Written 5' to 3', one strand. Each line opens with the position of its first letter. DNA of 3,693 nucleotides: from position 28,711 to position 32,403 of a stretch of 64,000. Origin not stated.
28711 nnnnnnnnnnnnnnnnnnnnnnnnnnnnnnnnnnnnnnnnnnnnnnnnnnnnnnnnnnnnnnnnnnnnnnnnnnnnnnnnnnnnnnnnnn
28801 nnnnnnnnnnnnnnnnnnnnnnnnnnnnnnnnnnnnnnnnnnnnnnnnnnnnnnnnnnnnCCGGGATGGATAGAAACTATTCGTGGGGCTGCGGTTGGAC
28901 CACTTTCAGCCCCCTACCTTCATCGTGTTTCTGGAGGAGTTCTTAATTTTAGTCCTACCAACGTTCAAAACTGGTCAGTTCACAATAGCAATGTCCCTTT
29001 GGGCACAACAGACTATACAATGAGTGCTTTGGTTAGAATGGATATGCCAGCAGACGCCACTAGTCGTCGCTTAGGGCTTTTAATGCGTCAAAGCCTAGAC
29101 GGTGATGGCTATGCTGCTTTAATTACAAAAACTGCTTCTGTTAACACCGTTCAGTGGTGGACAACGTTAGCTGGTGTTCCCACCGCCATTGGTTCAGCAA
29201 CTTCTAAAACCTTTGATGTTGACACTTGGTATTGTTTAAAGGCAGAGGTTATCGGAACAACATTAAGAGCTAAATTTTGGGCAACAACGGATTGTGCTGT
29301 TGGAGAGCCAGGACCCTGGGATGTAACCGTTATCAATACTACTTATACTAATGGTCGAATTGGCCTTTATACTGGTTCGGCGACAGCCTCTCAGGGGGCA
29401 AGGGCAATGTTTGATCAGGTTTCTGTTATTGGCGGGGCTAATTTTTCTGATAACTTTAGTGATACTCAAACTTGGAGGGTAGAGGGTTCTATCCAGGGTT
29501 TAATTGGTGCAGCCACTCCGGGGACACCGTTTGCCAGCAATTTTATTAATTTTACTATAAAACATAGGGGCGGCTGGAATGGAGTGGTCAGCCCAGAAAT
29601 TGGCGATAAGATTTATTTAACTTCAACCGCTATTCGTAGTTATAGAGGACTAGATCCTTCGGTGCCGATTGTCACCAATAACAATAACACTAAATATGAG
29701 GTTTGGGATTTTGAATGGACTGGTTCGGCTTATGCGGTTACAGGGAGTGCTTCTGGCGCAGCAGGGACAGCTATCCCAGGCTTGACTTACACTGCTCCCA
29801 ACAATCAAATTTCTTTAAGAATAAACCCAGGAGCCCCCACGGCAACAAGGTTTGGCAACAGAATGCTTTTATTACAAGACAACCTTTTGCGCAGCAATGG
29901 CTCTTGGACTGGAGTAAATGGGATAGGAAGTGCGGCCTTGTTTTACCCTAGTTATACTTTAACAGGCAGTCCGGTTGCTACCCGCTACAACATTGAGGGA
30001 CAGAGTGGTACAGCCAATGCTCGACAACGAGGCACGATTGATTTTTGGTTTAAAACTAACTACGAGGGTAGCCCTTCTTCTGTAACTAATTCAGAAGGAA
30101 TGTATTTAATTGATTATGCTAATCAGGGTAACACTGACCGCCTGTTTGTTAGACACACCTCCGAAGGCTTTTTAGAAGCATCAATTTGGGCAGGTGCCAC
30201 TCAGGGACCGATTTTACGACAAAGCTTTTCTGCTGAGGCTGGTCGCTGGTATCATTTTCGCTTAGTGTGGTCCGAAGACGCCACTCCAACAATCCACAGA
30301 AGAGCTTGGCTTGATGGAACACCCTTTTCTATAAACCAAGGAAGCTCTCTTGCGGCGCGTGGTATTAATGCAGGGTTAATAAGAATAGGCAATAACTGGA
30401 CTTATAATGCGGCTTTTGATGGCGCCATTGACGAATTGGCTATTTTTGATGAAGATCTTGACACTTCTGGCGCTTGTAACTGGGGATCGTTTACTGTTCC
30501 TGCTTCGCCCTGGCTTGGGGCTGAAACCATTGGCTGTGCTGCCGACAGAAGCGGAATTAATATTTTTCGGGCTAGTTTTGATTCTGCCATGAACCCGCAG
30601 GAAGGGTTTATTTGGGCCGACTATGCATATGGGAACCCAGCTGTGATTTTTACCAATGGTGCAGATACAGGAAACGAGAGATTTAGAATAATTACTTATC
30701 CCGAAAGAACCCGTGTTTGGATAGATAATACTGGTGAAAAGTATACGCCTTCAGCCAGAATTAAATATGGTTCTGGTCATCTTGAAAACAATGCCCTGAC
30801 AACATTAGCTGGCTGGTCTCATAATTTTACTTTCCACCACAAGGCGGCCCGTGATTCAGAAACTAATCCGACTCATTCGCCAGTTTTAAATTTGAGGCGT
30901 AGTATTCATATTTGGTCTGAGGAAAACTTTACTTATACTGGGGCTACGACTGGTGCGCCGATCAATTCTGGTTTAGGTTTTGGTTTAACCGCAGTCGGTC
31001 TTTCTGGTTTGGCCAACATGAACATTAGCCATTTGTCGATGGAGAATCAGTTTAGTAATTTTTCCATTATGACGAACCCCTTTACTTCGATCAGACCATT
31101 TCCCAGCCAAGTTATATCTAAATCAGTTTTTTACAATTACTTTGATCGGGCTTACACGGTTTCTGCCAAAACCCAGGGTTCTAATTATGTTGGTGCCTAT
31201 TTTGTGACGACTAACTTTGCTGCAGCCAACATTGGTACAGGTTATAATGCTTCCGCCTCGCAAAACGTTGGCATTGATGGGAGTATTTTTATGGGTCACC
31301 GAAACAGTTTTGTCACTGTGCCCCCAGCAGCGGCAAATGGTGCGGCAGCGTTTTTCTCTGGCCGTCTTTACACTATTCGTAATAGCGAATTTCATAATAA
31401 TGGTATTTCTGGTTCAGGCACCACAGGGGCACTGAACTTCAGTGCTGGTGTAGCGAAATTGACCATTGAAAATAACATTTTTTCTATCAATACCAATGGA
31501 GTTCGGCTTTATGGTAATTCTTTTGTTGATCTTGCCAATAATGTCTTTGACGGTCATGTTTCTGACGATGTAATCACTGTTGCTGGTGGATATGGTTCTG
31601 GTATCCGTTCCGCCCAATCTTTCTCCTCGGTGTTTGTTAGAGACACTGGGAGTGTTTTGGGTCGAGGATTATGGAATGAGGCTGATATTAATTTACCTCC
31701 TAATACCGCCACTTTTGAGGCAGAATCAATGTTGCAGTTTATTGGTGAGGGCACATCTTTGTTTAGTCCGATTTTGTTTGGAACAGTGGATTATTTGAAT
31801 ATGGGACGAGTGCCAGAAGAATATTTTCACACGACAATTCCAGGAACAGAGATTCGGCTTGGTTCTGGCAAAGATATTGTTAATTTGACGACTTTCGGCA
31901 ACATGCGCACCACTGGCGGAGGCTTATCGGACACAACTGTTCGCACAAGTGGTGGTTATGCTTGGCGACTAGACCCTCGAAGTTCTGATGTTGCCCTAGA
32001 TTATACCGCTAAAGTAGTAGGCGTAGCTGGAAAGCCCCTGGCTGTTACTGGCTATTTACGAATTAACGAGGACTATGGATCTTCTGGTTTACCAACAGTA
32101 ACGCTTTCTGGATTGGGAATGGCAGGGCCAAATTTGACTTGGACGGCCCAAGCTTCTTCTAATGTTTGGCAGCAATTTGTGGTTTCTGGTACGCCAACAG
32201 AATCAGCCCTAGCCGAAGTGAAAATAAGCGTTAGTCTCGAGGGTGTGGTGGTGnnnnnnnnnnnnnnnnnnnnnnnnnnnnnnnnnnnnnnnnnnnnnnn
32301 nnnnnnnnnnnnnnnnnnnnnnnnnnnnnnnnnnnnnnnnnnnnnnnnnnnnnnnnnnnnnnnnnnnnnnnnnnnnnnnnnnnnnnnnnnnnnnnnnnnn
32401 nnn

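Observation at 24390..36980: ~13 kb accessory block: one giant (~3,800-4,000 aa) multidomain surface protein gene next to a tRNA cluster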

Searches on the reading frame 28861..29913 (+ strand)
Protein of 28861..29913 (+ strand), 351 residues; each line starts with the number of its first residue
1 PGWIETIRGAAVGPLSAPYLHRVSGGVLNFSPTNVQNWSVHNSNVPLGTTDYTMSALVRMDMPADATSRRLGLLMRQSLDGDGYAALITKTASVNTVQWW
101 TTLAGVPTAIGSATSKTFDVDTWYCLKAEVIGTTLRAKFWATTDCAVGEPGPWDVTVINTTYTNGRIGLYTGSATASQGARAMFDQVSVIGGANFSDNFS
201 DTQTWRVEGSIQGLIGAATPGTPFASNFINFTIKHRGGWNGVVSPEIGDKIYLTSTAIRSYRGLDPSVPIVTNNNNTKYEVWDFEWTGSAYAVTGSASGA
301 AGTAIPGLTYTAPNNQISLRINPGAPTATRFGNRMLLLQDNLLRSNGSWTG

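Call 39: search_solved_structures(query=A4, max_evalue=1)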
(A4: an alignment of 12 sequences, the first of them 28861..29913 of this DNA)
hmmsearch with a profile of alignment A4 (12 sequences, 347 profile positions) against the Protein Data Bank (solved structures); distinct sequences matched with E-value up to 1: 3.
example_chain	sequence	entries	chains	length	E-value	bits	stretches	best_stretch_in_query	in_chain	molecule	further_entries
6sgw_B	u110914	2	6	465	0.39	12.7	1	101-146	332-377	ESX-3 secretion system protein EccD3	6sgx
6sgz_E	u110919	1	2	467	0.39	12.7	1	101-146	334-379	ESX-3 secretion system protein EccD3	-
6lar_B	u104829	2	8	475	0.4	12.7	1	101-146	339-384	ESX-3 secretion system protein EccD3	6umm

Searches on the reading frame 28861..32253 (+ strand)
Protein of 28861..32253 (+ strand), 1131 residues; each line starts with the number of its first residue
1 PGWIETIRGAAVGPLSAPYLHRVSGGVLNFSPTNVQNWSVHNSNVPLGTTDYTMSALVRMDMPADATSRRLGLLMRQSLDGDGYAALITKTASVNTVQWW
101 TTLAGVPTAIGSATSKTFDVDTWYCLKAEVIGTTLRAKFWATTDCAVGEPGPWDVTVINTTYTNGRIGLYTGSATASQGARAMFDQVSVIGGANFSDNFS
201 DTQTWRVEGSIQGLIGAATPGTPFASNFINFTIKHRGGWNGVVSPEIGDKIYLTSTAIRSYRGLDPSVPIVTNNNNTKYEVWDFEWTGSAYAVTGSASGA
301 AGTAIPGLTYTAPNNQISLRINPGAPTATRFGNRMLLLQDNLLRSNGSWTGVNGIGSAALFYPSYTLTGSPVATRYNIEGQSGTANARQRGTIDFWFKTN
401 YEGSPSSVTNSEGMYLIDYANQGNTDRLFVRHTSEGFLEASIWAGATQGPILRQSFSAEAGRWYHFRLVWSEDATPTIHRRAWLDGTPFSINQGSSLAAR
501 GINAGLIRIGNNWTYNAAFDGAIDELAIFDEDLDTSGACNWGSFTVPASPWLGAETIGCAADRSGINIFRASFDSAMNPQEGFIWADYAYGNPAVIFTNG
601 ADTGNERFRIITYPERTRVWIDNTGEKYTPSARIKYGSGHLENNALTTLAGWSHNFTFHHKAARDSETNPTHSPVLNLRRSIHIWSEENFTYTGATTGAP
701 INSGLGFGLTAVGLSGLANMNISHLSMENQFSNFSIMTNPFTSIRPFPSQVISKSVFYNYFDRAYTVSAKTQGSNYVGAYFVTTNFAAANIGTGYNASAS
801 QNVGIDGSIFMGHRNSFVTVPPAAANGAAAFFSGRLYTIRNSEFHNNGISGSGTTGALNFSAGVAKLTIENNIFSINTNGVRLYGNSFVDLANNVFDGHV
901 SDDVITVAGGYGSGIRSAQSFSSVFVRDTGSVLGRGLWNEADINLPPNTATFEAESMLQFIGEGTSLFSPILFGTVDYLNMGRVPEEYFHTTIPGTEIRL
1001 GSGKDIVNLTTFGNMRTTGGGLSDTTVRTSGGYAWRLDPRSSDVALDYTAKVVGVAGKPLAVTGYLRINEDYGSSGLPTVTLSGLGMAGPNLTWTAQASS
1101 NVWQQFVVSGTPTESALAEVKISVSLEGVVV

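Call 102: predict_structure(alignment_id=A12)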
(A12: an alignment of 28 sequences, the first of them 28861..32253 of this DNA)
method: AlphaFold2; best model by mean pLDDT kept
length: 1131 residues; sequences in the alignment: 28
mean_pLDDT: 61.9   pTM: 0.39
mean pLDDT of the five models: 61.9, 58.8, 58.2, 56.3, 53.4
residues with pLDDT >= 90: 89; 70-90: 409; 50-70: 270; < 50: 363
segments of 3 or more residues with pLDDT < 50: 7-19, 207-213, 220-261, 341-356, 363-388, 474-476, 501-504, 575-604, 613-711, 743-746, 786-790, 816-825, 850-853, 901-910, 937-939, 948-955, 975-1034, 1126-1131
pLDDT, mean of each block of 10 residues (from residue 1): 49 39 74 71 61 91 85 83 89 87 83 88 92 91 83 87 82 77 88 72 50 50 44 39 35 34 55 56 72 76 85 77 65 65 27 45 37 34 44 86 78 83 69 92 66 88 87 61 92 73 61 76 81 81 84 76 72 46 28 38 52 36 23 20 24 23 30 26 30 27 31 55 55 62 53 65 70 67 55 70 81 50 58 78 73 64 77 79 76 76 37 64 73 61 53 51 68 41 34 35 36 43 38 48 57 77 75 73 79 84 81 79 47 31
secondary structure, 60 per line:
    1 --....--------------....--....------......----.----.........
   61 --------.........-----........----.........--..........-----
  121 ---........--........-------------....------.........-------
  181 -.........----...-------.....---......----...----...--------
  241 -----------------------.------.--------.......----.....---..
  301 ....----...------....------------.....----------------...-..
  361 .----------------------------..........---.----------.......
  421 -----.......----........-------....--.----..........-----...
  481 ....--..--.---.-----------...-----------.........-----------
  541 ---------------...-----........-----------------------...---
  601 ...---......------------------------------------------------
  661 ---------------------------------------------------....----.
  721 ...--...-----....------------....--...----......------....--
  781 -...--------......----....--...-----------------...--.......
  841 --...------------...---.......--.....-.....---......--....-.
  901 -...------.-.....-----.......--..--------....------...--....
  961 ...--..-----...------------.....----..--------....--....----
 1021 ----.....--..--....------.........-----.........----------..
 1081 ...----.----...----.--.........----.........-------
elements in order (helices of 4 or more, strands of 3 or more residues): E3-6 E21-24 E27-30 E37-42 E52-60 E69-77 E83-90 E95-103 E106-115 E124-131 E134-141 E155-158 E165-173 E182-190 E195-197 E205-209 E213-218 E223-225 E230-232 E280-286 E291-295 E299-304 E309-311 E318-321 E334-338 E359-361 E390-399 E414-420 E426-432 E437-444 E452-455 E463-472 E478-484 E507-509 E521-529 E556-558 E564-571 E595-597 E601-603 E607-612 E712-715 E720-723 E726-728 E734-737 E750-753 E756-758 E763-768 E775-778 E782-784 E793-798 E803-806 E809-811 E829-831 E834-840 E843-845 E858-860 E864-870 E873-877 E879-883 E887-892 E895-898 E913-917 E923-929 E942-945 E957-963 E973-975 H988-992 E1007-1010 E1013-1016 E1036-1039 E1046-1054 E1060-1068 E1079-1083 E1093-1095 E1103-1111 E1116-1124

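Call 106: fold_search(model_id=the predicted structure, library=pdb)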
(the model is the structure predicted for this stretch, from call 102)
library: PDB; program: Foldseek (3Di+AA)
matches with E <= 10: 1702; with E <= 0.001: 95
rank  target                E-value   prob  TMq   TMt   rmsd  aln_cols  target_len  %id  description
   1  2jd4_A                4.1e-09  1.00  0.11  0.29  24.3       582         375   11  Mouse laminin alpha1 chain, domains LG4-5 (released 2007-02-27)
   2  2jd4_B                5.2e-09  1.00  0.11  0.28  22.7       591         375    9  Mouse laminin alpha1 chain, domains LG4-5 (released 2007-02-27)
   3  5xau_D                2.0e-08  1.00  0.11  0.19  25.2       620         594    9  Crystal structure of integrin binding fragment of laminin-511 (released 2017-09-20)
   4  5ik8_B                3.3e-08  1.00  0.10  0.26  21.6       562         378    9  Laminin A2LG45 I-form, G6/7 bound. (released 2016-08-10)
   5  5xau_A                4.7e-08  1.00  0.11  0.20  25.0       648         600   10  Crystal structure of integrin binding fragment of laminin-511 (released 2017-09-20)
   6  5ik7_B                5.6e-08  1.00  0.11  0.30  21.6       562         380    9  Laminin A2LG45 I-form, Apo. (released 2016-08-10)
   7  5ik4                  8.3e-08  1.00  0.11  0.27  21.9       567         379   10  Laminin A2LG45 C-form, Apo. (released 2016-08-10)
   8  1dyk                  1.3e-07  1.00  0.10  0.28  23.2       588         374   10  Laminin alpha 2 chain LG4-5 domain pair (released 2001-02-04)
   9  3qcw_A                1.9e-07  1.00  0.11  0.12  24.0       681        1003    9  Structure of neurexin 1 alpha (domains LNS1-LNS6), no splice inserts (released 2011-06-15)
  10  5mc9_A                3.7e-07  1.00  0.11  0.20  27.2       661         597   10  Crystal structure of the heterotrimeric integrin-binding region of laminin-111 (released 2017-02-08)
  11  1okq                  5.0e-07  1.00  0.11  0.29  21.7       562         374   10  LAMININ ALPHA 2 CHAIN LG4-5 DOMAIN PAIR, CA1 SITE MUTANT (released 2003-09-11)
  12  4b1m_B                9.7e-07  1.00  0.12  0.76   4.9       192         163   16  CARBOHYDRATE BINDING MODULE CBM66 FROM BACILLUS SUBTILIS (released 2012-12-12)
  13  4b1m_A                1.6e-06  1.00  0.12  0.78   4.7       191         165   16  CARBOHYDRATE BINDING MODULE CBM66 FROM BACILLUS SUBTILIS (released 2012-12-12)
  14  4azz_A                1.7e-06  1.00  0.13  0.80   3.1       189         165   15  Carbohydrate binding module CBM66 from Bacillus subtilis (released 2012-07-25)
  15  1mz5                  2.1e-06  1.00  0.12  0.20  25.7       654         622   10  Trypanosoma rangeli sialidase (released 2002-10-16)
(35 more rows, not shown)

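Call 111: fold_search(model_id=the predicted structure, library=viral)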
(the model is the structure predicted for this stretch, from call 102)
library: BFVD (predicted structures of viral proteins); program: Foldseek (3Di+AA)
matches with E <= 10: 1454; with E <= 0.001: 309
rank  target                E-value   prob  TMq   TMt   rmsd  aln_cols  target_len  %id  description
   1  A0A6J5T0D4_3          8.5e-13  1.00  0.15  0.14  27.5       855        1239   12  Concanavalin A-like lectin/glucanases superfamily [uncultured Caudovirales phage]
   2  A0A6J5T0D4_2          6.2e-12  1.00  0.14  0.13  25.0       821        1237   11  Concanavalin A-like lectin/glucanases superfamily [uncultured Caudovirales phage]
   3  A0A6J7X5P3            1.0e-11  1.00  0.15  0.25  21.9       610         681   13  Concanavalin A-like lectin/glucanases superfamily [uncultured Caudovirales phage]
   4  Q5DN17                2.4e-11  1.00  0.11  0.15  19.8       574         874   13  Gp88 [Alphaproteobacteria phage PhiJL001]
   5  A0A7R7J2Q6            8.3e-11  1.00  0.12  0.15  18.9       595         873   13  (no name in the UniProt tables at hand)
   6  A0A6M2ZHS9            1.1e-10  1.00  0.13  0.15  37.5       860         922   13  Concanavalin A-like lectin/glucanase [Synechococcus phage S-SCSM1]
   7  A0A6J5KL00            1.5e-10  1.00  0.15  0.12  21.5       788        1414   13  Concanavalin A-like lectin/glucanases superfamily [uncultured Caudovirales phage]
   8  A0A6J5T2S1            1.5e-10  1.00  0.14  0.11  20.2       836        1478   12  Concanavalin A-like lectin/glucanases superfamily [uncultured Caudovirales phage]
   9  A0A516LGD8            1.8e-10  1.00  0.15  0.18  21.7       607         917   12  (no name in the UniProt tables at hand)
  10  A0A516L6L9            1.9e-10  1.00  0.14  0.13  23.8       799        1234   10  (no name in the UniProt tables at hand)
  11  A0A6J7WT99            3.1e-10  1.00  0.11  0.18  23.4       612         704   12  Concanavalin A-like lectin/glucanases superfamily [uncultured Caudovirales phage]
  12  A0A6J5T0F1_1          3.7e-10  1.00  0.13  0.16  25.4       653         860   14  Concanavalin A-like lectin/glucanases superfamily [uncultured Caudovirales phage]
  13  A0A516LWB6            4.0e-10  1.00  0.14  0.28  23.3       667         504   12  (no name in the UniProt tables at hand)
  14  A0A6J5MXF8            6.3e-10  1.00  0.12  0.12  28.7       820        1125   12  Concanavalin A-like lectin/glucanases superfamily [uncultured Caudovirales phage]
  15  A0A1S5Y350            6.5e-10  1.00  0.15  0.33  22.8       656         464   12  Laminin G domain-containing protein [uncultured archaeal virus]
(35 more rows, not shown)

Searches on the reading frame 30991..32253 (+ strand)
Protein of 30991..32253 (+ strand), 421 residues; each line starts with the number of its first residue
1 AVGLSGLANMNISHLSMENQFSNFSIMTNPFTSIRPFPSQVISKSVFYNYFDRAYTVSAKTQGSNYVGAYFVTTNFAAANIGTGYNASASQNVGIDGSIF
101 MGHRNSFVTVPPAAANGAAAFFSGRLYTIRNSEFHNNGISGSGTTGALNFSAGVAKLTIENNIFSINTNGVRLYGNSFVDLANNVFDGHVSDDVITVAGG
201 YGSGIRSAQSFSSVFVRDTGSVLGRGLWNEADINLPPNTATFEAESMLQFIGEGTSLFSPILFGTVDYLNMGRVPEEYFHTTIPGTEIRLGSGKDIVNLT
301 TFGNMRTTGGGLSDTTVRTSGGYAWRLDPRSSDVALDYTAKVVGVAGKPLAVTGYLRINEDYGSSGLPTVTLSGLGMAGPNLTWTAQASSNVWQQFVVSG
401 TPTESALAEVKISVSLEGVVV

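Call 40: search_solved_structures(query=A5, max_evalue=1)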
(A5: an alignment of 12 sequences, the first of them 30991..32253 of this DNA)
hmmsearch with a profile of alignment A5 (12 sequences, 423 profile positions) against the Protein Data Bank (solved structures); distinct sequences matched with E-value up to 1: 2.
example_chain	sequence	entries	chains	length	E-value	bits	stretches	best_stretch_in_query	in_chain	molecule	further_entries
6fls_A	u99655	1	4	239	0.12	14.6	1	35-116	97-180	Pentapeptide repeat family protein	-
3o53_A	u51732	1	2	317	0.44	12.7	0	149-193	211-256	Protein LRIM1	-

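Call 109: search_protein_families(library=pfam, proteins=[window:30991-32253:+], max_evalue=1)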
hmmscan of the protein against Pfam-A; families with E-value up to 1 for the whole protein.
window:30991-32253:+ (421 aa): 0 families
